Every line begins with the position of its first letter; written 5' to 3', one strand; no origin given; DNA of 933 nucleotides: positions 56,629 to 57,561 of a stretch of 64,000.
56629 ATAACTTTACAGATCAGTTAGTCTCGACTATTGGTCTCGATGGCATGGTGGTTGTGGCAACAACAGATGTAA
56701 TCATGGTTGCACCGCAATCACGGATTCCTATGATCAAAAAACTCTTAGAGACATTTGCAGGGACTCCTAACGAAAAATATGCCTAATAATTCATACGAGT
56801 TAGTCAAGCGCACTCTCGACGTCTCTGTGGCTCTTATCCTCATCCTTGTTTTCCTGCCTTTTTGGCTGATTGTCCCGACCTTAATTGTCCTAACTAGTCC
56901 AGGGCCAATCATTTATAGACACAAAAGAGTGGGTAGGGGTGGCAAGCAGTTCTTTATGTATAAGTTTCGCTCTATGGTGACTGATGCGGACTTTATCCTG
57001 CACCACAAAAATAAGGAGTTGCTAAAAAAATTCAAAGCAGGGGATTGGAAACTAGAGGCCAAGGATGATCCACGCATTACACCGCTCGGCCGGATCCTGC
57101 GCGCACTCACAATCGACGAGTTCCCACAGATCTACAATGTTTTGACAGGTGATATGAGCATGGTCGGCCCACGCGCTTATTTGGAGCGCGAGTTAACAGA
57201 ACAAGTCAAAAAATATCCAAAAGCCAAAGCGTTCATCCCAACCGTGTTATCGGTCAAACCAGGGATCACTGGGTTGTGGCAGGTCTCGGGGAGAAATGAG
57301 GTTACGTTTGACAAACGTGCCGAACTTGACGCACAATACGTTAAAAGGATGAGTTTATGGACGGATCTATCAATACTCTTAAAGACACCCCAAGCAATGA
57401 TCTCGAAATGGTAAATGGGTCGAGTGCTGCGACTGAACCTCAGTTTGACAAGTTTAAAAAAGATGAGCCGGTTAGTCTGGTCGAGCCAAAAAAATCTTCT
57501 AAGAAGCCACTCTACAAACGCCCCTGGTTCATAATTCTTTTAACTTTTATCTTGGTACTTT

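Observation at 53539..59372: Second sub-cluster with the priming phosphoglycosyl transferase and a DUF4012-like protein at the distal end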

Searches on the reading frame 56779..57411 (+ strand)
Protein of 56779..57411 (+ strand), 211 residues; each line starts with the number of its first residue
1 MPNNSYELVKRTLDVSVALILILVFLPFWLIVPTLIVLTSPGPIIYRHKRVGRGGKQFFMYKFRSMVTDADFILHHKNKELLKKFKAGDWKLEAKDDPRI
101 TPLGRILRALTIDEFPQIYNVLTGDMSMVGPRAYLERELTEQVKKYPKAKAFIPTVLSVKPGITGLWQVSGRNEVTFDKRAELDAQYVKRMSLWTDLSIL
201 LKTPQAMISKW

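Call 3: search_protein_families(library=pfam, proteins=[window:56779-57411:+], max_evalue=0.01)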
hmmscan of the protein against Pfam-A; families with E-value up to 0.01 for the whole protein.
window:56779-57411:+ (211 aa): 1 family
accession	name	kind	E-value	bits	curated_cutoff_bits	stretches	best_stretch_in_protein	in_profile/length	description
PF02397.22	Bac_transf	-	7.5e-61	205.2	27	1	10-208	1-178/179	Bacterial sugar transferase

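Call 6: search_protein_families(library=ncbifam, proteins=[window:56779-57411:+], max_evalue=0.01)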
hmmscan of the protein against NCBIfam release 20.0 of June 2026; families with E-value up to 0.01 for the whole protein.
window:56779-57411:+ (211 aa): 10 families
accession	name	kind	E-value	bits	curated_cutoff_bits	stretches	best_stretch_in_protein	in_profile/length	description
TIGR03025.1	EPS_sugtrans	subfamily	6.8e-78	262.9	295.55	1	5-210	253-441/445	exopolysaccharide biosynthesis polyprenyl glycosylphosphotransferase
TIGR03022.1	WbaP_sugtrans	subfamily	3.5e-69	234.2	403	1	5-209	254-451/456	undecaprenyl-phosphate galactose phosphotransferase WbaP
NF052601.1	undeca_RfbP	equivalog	9.7e-62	208.4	330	1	6-208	41-236/244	undecaprenyl-phosphate galactose phosphotransferase family protein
TIGR03023.1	WcaJ_sugtrans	equivalog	1.1e-57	196.4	410.75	1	6-208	259-447/453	undecaprenyl-phosphate glucose phosphotransferase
NF041877.1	EPS_EpsZ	equivalog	3.1e-50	171.2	800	1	9-207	265-452/459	exopolysaccharide biosynthesis polyisoprenyl-phosphate hexose-1-phosphate transferase EpsZ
NF011751.0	PRK15204.1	equivalog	4.7e-48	164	907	1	5-207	275-469/476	undecaprenyl-phosphate galactose phosphotransferase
TIGR03013.1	EpsB_2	subfamily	3.1e-43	148.5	393.35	1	7-205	252-434/443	TIGR03013 family XrtA/PEP-CTERM system glycosyltransferase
NF007518.0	PRK10124.1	equivalog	5.1e-33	114.5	684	1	7-203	271-453/464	undecaprenyl-phosphate glucose phosphotransferase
NF050817.1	PolSacchBiosHfsE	equivalog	5.5e-31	107.8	750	1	7-203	269-455/467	polysaccharide biosynthesis protein HfsE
NF045514.1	glycotran_HepC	equivalog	3.6e-23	82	140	1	3-134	110-212/220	heterocyst development glycosyltransferase HepC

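Call 22: search_solved_structures(query=window:56779-57411:+, max_evalue=0.001, show_alignments=3)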
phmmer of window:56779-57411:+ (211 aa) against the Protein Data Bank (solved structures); distinct sequences matched with E-value up to 0.001: 7.
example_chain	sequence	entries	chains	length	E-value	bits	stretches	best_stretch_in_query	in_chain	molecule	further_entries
8t53_A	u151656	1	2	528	3.8e-44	153.9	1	5-208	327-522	Undecaprenyl-phosphate galactose phosphotransferase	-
30us_A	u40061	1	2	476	9.1e-44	152.6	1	7-208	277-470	UDP-Gal::undecaprenolphosphate Gal-1-P transferase WbaP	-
9s7s_A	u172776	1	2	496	1e-43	152.5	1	7-208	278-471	UDP-Gal::undecaprenolphosphate Gal-1-P transferase WbaP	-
30wc_A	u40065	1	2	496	1e-43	152.5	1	7-208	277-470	Undecaprenyl-phosphate galactose phosphotransferase WbaP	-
9s8l_A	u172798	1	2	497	1e-43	152.5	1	7-208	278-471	UDP-Gal::undecaprenolphosphate Gal-1-P transferase WbaP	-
8g1n_A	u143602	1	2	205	1.7e-26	96.2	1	8-208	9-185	N,N'-diacetylbacilliosaminyl-1-phosphate transferase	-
8e37_B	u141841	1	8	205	3.4e-26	95.2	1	8-208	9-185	N,N'-diacetylbacilliosaminyl-1-phosphate transferase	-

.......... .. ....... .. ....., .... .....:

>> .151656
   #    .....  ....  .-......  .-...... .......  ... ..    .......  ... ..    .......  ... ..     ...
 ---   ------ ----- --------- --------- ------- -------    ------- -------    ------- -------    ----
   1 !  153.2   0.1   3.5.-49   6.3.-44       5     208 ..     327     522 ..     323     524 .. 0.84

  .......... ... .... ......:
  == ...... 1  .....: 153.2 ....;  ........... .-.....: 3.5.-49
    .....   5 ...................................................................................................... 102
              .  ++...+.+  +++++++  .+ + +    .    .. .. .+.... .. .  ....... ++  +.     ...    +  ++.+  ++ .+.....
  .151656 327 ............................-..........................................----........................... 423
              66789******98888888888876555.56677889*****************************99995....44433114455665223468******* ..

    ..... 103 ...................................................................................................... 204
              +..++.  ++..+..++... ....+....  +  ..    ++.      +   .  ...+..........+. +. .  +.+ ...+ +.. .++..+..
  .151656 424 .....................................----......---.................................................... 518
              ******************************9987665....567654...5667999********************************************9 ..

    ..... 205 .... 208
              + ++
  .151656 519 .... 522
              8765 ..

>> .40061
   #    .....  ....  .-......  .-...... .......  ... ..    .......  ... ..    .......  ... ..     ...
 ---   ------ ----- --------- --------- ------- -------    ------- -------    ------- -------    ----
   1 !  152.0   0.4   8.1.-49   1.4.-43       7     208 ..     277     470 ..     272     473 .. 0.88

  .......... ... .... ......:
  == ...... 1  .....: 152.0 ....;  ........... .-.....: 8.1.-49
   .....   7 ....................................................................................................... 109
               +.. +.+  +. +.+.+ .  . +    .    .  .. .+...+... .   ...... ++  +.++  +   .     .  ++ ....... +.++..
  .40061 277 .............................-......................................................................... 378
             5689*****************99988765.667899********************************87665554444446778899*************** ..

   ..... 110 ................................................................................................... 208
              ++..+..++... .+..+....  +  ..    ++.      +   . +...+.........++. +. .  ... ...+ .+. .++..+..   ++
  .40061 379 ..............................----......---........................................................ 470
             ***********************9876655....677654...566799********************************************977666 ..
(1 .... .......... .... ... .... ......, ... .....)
